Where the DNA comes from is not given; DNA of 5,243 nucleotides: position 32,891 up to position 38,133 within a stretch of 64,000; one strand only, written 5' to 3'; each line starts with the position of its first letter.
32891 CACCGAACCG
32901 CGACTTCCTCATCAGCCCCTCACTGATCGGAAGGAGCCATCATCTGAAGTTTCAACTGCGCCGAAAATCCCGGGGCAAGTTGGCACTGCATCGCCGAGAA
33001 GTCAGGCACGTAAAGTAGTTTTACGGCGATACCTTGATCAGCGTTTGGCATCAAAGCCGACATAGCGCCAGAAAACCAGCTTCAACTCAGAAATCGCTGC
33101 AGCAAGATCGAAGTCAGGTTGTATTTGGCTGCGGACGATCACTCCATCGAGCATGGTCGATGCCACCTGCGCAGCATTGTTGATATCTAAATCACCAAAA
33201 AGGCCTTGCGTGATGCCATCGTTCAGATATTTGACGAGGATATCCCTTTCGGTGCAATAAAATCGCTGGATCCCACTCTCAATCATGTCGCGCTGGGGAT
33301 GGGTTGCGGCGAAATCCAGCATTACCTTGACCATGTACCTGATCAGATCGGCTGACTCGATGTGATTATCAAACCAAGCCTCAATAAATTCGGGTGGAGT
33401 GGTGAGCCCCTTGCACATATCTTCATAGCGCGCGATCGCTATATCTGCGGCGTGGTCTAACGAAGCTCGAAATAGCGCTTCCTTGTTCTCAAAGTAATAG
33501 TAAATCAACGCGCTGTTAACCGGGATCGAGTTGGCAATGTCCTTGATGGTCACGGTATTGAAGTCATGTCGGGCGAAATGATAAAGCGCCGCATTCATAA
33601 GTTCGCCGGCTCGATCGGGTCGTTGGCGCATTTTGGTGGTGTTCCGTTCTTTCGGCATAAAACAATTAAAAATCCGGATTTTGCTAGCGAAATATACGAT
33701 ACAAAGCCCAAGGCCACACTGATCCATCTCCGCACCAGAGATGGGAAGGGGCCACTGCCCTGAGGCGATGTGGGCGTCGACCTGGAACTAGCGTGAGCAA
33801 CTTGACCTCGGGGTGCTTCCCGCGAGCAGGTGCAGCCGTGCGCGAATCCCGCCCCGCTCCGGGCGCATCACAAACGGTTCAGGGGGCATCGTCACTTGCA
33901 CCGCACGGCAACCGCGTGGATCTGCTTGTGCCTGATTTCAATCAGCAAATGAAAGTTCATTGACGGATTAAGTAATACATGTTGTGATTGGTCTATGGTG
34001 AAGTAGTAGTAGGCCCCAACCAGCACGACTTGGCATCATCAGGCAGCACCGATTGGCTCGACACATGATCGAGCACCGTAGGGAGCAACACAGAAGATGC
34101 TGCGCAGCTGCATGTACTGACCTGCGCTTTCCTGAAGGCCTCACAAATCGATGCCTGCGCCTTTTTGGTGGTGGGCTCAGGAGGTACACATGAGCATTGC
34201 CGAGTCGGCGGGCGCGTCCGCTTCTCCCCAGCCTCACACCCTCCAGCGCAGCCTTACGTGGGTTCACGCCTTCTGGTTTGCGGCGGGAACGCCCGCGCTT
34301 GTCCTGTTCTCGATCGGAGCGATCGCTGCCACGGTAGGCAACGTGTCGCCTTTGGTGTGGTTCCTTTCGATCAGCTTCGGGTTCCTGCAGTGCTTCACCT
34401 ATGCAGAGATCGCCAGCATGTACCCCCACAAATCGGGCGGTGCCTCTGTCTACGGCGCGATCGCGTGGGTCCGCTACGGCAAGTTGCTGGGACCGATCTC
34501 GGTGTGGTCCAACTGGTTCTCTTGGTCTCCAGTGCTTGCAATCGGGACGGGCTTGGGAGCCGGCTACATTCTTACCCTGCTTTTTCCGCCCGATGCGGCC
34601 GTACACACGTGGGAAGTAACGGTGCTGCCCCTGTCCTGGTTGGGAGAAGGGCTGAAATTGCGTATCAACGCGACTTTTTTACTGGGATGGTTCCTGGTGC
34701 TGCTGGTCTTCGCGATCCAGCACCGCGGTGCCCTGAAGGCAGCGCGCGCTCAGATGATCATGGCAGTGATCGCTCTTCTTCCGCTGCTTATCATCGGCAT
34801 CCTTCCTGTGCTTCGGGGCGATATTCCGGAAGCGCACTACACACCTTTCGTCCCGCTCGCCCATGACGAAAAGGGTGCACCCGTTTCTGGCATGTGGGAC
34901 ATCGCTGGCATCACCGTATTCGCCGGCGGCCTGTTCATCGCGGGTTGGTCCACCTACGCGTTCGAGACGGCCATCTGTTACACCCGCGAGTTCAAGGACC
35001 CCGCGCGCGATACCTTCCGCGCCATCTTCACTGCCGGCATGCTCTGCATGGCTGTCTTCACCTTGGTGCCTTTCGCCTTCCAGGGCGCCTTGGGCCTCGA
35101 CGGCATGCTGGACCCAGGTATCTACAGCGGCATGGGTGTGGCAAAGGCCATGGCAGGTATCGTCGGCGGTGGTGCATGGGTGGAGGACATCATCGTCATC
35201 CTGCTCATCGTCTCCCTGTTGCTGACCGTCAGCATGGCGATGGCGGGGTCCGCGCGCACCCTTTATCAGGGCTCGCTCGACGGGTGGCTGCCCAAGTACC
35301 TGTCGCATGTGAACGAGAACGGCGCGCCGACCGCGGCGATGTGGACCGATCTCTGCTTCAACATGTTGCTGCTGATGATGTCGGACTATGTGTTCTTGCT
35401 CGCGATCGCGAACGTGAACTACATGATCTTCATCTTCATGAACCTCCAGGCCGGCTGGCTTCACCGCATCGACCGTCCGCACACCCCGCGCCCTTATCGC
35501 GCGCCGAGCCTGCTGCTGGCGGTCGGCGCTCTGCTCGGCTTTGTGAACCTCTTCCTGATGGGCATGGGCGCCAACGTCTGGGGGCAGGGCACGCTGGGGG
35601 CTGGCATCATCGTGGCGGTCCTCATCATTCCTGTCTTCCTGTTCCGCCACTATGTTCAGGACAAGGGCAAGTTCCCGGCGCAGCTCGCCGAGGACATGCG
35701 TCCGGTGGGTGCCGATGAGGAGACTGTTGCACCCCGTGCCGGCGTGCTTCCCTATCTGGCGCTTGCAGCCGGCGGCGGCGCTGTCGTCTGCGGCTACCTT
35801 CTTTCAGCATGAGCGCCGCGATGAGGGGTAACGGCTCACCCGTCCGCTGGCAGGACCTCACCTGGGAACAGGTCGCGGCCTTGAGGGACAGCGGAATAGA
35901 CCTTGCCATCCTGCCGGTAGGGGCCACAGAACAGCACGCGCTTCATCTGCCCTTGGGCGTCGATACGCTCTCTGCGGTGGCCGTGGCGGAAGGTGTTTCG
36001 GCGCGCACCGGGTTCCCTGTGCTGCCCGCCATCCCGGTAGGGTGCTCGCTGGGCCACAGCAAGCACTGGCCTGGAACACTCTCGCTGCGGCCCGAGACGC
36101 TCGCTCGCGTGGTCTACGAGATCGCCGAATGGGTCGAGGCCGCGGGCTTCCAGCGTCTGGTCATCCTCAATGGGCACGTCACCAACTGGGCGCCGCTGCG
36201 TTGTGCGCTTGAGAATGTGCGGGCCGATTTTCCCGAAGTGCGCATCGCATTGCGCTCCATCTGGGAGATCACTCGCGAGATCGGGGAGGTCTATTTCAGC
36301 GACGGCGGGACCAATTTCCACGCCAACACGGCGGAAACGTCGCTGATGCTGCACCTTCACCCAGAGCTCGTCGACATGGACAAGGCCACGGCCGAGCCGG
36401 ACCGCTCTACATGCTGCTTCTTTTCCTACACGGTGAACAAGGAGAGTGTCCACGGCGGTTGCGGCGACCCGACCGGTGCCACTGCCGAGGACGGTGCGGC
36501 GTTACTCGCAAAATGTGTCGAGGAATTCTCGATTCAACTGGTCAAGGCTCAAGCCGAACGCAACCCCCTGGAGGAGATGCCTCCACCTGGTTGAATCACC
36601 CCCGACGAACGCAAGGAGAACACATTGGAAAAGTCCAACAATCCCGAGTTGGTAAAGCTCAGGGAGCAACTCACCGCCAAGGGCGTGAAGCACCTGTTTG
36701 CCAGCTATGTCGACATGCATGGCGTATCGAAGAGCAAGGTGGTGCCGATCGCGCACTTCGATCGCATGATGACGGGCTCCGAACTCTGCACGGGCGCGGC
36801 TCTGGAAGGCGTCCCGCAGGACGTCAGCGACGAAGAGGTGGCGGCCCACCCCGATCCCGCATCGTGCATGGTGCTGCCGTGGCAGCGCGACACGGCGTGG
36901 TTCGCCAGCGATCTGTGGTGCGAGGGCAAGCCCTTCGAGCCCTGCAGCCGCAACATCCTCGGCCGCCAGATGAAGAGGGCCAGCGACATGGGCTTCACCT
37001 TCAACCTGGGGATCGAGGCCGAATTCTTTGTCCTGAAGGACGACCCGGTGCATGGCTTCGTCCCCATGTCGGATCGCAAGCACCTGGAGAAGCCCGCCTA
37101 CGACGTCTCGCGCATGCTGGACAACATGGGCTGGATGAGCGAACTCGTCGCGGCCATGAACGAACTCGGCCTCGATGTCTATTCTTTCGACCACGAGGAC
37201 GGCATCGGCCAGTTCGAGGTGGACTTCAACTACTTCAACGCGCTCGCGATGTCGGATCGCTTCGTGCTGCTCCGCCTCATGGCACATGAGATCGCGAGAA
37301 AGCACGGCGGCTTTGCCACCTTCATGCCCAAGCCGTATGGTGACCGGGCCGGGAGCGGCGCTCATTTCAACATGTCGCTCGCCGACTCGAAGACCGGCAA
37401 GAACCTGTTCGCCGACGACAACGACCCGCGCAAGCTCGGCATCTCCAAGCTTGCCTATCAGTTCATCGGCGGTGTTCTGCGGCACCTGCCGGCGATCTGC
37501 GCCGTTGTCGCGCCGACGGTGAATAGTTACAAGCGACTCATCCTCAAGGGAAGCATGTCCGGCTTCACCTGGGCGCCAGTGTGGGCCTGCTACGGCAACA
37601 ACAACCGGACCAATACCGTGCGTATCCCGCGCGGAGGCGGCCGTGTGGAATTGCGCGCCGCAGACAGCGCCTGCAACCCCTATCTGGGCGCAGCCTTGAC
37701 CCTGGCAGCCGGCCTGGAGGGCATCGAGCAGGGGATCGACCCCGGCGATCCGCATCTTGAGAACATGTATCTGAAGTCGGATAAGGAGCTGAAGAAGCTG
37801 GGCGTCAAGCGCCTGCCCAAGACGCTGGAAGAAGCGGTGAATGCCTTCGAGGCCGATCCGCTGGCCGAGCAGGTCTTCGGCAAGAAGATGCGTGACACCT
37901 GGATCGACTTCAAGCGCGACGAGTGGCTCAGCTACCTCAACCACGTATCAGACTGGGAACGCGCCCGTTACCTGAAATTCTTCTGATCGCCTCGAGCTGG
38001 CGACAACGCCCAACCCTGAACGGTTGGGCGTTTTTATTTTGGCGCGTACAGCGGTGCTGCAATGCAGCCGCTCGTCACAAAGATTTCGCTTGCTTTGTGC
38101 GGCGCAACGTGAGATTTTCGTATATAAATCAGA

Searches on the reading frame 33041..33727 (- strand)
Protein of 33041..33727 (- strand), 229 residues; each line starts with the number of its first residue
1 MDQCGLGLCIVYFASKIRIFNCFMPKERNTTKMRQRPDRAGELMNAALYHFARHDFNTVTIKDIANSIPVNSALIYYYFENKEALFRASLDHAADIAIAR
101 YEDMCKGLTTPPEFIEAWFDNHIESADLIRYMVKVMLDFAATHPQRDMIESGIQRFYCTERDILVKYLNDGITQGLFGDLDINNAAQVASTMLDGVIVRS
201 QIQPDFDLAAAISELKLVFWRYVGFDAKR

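Call 99: search_protein_families(library=pfam, proteins=[window:33041-33727:-], max_evalue=0.001)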
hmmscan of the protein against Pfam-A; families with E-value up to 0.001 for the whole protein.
window:33041-33727:- (229 aa): 2 families
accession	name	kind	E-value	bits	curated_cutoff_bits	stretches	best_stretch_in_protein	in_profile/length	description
PF00440.29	TetR_N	-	2.7e-11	43.5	24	1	44-88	2-46/47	Bacterial regulatory proteins, tetR family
PF13977.11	TetR_C_6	-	4e-06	27.4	27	1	132-212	22-103/115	BetI-type transcriptional repressor, C-terminal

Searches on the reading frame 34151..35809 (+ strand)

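Call 99: search_protein_families(library=pfam, proteins=[window:34151-35809:+], max_evalue=0.001)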
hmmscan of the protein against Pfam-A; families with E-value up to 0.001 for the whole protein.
window:34151-35809:+ (553 aa): 2 families
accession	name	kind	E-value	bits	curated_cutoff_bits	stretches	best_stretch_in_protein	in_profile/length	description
PF13520.12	AA_permease_2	-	9.2e-70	236.1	27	1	35-478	1-415/427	Amino acid permease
PF00324.27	AA_permease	-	4.6e-10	39.2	24.6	1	41-431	3-361/470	Amino acid permease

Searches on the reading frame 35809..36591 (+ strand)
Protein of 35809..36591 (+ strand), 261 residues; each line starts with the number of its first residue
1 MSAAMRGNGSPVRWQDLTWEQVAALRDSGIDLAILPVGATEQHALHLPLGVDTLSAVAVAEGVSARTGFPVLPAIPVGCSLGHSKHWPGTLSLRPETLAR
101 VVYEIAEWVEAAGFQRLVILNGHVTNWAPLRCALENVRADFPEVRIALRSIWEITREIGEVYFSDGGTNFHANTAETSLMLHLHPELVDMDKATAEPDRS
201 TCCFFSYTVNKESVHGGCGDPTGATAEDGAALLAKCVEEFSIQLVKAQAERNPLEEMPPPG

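Call 99: search_protein_families(library=pfam, proteins=[window:35809-36591:+], max_evalue=0.001)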
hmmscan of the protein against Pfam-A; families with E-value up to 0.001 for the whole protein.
window:35809-36591:+ (261 aa): 1 family
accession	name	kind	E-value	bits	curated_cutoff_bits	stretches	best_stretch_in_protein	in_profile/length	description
PF02633.19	Creatininase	-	8.3e-66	222.2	31.3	1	15-240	1-234/238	Creatinine amidohydrolase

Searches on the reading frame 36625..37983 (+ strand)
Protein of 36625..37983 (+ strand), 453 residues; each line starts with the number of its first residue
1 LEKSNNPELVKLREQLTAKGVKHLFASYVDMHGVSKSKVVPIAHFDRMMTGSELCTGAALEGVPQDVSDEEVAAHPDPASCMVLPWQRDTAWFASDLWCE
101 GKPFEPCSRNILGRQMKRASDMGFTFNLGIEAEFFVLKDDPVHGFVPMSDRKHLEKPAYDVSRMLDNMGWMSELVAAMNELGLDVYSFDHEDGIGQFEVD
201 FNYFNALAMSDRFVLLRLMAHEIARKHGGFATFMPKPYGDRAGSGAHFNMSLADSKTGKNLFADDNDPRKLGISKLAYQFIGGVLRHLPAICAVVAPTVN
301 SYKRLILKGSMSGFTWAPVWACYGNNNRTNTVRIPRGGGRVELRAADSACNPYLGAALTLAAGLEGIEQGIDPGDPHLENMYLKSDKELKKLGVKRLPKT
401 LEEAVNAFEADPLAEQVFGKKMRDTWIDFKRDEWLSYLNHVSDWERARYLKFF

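Call 99: search_protein_families(library=pfam, proteins=[window:36625-37983:+], max_evalue=0.001)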
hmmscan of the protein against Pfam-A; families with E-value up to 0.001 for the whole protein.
window:36625-37983:+ (453 aa): 1 family
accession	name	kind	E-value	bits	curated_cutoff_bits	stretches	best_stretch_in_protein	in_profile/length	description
PF00120.29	Gln-synt_C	-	7.8e-101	338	24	1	107-449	3-344/344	Glutamine synthetase, catalytic domain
